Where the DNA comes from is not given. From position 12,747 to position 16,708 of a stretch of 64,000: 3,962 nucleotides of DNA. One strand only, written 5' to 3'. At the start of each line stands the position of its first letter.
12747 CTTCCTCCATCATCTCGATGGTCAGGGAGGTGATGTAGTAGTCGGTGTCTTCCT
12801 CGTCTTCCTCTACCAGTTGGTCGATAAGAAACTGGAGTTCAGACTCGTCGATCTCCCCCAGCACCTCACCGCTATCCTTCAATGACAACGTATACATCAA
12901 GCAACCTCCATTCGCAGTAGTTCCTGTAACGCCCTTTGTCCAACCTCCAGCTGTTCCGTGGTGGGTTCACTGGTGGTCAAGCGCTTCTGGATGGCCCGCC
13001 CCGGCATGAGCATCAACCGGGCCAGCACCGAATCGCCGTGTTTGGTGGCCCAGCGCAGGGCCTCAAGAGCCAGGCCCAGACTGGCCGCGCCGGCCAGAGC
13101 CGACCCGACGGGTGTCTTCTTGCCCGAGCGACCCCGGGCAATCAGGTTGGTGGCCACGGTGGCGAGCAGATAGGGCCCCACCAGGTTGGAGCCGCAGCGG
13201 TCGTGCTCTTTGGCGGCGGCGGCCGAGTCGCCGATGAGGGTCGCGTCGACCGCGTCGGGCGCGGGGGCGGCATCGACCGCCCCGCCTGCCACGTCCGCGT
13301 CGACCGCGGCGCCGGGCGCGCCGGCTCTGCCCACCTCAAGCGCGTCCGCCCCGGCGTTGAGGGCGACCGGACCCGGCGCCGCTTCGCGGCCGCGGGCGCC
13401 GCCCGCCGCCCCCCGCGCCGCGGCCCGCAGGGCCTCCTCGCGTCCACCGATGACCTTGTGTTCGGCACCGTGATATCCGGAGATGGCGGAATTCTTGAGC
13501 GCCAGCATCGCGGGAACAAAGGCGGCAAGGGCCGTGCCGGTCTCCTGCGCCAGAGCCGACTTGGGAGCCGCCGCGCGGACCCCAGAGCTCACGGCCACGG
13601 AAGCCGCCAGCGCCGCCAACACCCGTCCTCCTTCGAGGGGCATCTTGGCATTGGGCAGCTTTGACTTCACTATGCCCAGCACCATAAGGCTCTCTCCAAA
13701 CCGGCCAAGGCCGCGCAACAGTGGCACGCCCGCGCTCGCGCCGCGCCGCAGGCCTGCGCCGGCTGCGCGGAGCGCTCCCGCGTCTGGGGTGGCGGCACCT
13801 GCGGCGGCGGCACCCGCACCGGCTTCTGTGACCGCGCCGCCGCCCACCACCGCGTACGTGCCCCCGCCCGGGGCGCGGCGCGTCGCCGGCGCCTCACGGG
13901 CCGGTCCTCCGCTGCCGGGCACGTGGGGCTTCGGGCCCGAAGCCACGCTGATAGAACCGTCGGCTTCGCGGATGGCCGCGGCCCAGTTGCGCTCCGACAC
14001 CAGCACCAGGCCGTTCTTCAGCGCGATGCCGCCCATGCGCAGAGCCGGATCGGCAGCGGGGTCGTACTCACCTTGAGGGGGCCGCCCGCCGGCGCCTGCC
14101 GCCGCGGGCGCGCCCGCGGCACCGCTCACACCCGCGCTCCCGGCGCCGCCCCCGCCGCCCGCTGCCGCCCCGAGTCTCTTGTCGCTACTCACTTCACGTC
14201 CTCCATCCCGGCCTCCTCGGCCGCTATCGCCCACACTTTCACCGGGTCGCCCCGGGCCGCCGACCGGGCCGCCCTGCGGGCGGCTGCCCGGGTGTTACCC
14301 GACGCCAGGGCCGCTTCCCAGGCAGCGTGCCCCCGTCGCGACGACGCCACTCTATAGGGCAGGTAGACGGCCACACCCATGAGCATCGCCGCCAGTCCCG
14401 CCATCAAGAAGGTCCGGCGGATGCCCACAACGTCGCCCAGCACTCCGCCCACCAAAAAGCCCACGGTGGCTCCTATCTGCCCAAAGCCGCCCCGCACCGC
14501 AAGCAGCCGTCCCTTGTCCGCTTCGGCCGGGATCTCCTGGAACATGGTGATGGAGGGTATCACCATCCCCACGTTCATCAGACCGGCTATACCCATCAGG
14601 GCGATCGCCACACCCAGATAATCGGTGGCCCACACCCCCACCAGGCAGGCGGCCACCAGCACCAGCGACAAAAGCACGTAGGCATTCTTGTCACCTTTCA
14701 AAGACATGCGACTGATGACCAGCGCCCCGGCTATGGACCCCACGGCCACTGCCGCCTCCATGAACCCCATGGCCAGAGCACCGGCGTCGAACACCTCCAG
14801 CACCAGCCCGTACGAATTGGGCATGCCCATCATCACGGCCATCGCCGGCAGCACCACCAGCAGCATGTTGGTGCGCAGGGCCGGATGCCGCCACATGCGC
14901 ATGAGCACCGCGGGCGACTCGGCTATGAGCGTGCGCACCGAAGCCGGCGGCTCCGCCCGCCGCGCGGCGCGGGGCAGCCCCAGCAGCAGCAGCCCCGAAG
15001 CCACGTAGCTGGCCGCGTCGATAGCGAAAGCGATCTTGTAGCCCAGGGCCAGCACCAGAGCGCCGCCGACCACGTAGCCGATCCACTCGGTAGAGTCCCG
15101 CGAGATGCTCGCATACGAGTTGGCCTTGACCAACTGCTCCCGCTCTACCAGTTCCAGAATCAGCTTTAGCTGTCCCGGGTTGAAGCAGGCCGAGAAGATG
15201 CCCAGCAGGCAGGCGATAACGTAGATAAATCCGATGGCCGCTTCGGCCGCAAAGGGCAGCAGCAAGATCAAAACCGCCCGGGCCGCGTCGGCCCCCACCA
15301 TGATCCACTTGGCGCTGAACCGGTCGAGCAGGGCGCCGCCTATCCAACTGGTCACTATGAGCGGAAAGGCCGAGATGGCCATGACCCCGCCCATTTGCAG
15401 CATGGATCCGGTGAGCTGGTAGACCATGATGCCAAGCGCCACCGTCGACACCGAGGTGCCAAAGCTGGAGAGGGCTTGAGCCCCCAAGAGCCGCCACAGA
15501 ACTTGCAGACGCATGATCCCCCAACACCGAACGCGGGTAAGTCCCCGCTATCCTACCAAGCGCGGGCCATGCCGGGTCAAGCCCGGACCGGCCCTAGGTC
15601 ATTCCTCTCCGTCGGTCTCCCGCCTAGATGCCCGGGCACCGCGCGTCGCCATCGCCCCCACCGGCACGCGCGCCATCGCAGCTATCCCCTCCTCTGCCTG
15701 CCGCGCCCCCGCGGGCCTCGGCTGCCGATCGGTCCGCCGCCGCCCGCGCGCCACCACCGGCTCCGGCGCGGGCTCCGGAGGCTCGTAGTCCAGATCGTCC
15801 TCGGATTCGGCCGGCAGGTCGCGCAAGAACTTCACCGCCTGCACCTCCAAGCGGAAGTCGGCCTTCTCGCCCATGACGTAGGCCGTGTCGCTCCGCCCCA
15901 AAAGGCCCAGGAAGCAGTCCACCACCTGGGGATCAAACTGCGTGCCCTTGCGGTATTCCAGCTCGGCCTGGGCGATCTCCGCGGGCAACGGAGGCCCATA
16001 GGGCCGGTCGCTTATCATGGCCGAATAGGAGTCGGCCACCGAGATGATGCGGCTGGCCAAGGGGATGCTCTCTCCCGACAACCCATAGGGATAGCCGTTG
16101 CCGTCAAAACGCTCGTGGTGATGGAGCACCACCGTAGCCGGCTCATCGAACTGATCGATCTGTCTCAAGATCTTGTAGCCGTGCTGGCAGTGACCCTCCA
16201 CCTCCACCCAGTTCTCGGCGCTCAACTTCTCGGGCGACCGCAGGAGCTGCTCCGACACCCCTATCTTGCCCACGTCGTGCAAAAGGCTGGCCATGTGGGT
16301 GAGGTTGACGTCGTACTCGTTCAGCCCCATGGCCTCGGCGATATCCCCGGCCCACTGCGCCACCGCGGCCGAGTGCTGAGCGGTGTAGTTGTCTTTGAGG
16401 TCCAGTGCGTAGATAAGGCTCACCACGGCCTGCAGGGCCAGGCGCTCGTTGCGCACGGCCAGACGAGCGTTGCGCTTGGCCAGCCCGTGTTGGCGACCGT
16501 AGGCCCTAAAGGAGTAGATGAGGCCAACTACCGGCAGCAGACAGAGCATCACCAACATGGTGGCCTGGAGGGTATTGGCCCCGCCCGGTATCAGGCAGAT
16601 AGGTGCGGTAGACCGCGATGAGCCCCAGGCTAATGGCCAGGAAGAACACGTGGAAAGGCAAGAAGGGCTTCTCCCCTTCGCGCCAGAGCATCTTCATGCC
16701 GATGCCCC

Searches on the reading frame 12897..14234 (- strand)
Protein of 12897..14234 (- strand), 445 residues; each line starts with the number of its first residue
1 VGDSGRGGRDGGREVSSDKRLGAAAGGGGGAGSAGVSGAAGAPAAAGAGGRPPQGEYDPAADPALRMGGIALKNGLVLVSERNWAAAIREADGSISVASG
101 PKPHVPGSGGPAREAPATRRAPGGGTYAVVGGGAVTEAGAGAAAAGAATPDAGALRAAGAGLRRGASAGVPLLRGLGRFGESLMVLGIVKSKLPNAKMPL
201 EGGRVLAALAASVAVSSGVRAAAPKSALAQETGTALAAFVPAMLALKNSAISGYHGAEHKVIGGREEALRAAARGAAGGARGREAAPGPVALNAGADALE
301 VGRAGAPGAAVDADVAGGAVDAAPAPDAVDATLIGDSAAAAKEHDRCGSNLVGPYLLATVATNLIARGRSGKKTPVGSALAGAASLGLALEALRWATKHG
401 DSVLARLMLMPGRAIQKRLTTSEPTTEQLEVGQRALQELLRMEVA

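Call 50: search_protein_families(library=pfam, proteins=[window:12897-14234:-], max_evalue=0.0001)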
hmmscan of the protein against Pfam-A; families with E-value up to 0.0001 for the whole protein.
window:12897-14234:- (445 aa): 1 family
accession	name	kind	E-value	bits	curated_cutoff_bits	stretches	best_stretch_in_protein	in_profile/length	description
PF07136.16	DUF1385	-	8.2e-14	51.9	22.1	1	340-440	127-225/227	Protein of unknown function (DUF1385)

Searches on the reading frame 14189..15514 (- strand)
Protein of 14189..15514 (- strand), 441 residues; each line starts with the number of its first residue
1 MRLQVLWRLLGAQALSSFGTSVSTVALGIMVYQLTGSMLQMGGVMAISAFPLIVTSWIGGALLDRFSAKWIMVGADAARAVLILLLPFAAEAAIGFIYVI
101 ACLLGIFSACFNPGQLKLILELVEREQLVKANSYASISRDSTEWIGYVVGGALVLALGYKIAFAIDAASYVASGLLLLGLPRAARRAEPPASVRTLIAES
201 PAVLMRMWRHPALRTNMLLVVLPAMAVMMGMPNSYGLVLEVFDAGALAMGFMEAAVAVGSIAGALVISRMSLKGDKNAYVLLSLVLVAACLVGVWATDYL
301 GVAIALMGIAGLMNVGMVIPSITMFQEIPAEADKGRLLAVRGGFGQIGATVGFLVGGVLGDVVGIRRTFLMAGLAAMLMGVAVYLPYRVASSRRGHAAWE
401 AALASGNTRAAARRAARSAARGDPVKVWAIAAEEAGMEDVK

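Call 50: search_protein_families(library=pfam, proteins=[window:14189-15514:-], max_evalue=0.0001)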
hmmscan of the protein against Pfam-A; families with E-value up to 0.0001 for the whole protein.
window:14189-15514:- (441 aa): 2 families
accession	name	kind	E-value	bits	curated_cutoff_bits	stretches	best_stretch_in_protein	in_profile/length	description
PF07690.21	MFS_1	-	2.7e-36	125.6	33.4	2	10-323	2-316/347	Major Facilitator Superfamily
PF05977.19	MFS_3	-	5e-18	65.3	27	1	5-390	11-396/524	Transmembrane secretion effector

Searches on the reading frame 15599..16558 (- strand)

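Call 50: search_protein_families(library=pfam, proteins=[window:15599-16558:-], max_evalue=0.0001)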
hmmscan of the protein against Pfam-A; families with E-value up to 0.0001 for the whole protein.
window:15599-16558:- (319 aa): 3 families
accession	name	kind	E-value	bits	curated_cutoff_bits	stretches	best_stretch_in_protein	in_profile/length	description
PF13487.12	HD_5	-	1.1e-33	116.8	27.2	1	51-212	6-170/170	HD domain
PF01966.28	HD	-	4.5e-21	75.7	22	1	60-181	2-116/116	HD domain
PF08668.18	HDOD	-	6.5e-05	22.9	22.9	1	57-112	93-146/196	HDOD domain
